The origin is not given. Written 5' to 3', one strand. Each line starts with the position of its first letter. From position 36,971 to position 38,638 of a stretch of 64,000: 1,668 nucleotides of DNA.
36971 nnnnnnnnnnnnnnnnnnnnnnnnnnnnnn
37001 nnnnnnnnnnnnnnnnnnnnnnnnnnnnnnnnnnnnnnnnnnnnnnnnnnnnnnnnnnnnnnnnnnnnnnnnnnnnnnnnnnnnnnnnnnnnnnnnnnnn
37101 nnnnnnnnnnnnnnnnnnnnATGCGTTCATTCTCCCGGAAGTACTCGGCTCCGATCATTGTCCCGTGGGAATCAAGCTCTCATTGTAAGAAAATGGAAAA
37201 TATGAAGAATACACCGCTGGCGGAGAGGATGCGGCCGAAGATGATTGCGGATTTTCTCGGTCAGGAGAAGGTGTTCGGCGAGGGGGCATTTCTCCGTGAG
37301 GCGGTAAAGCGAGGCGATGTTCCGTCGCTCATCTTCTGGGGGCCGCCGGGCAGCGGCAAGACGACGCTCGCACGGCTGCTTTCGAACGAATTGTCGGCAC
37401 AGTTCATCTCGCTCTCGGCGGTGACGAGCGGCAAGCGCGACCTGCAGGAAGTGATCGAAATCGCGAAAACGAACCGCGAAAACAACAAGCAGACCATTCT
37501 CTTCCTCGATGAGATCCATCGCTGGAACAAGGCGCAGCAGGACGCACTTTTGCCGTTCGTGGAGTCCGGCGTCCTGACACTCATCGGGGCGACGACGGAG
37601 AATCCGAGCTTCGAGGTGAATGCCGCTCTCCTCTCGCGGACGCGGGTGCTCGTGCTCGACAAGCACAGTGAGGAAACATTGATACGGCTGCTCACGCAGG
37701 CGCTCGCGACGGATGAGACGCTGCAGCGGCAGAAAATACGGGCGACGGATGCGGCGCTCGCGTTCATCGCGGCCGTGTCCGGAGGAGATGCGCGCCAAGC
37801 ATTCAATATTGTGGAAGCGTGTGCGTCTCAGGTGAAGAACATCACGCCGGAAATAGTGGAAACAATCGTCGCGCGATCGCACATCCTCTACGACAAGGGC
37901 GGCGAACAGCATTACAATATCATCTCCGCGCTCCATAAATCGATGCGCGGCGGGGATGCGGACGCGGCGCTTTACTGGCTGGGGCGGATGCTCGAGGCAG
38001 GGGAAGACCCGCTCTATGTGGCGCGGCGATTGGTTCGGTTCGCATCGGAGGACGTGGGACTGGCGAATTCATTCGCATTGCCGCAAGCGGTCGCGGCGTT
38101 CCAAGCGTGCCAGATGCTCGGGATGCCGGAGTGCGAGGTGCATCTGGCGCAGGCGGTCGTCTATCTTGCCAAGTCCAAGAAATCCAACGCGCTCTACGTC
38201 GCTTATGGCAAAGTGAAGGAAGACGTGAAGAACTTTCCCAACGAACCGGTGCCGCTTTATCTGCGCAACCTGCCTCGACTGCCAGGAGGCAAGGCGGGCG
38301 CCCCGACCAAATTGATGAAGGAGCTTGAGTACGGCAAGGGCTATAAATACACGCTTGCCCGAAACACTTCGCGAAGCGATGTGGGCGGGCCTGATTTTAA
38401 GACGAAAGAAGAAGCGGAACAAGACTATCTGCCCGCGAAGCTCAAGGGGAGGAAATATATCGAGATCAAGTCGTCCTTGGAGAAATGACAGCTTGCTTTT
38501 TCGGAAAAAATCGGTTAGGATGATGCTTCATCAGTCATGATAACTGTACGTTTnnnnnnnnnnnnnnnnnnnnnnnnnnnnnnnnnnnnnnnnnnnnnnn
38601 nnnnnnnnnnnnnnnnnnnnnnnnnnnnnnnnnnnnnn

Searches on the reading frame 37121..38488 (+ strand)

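Call 62: search_protein_families(library=pfam, proteins=[window:37121-38488:+], max_evalue=0.00001)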
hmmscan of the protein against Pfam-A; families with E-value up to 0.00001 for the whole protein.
window:37121-38488:+ (455 aa): 7 families
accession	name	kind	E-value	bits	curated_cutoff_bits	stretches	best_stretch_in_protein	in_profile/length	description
PF12002.13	MgsA_C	-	2.7e-50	171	27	1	277-449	1-150/167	MgsA AAA+ ATPase C terminal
PF16193.11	AAA_assoc_2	-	3.8e-24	85.2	34.3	1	203-276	2-81/81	AAA C-terminal domain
PF00004.35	AAA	-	6.1e-17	62.7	21.2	1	70-175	1-124/131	ATPase family associated with various cellular activities (AAA)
PF05496.18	RuvB_N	-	4.9e-16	59.3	27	1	37-155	1-116/159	Holliday junction DNA helicase RuvB P-loop domain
PF07728.20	AAA_5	-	1.4e-07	32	22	1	70-160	2-103/139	AAA domain (dynein-related subfamily)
PF13191.12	AAA_16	-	6.9e-07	30.3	32.6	0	59-95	16-55/167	AAA ATPase domain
PF13173.12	AAA_14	-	1.5e-06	28.6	27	1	70-140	5-79/129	AAA domain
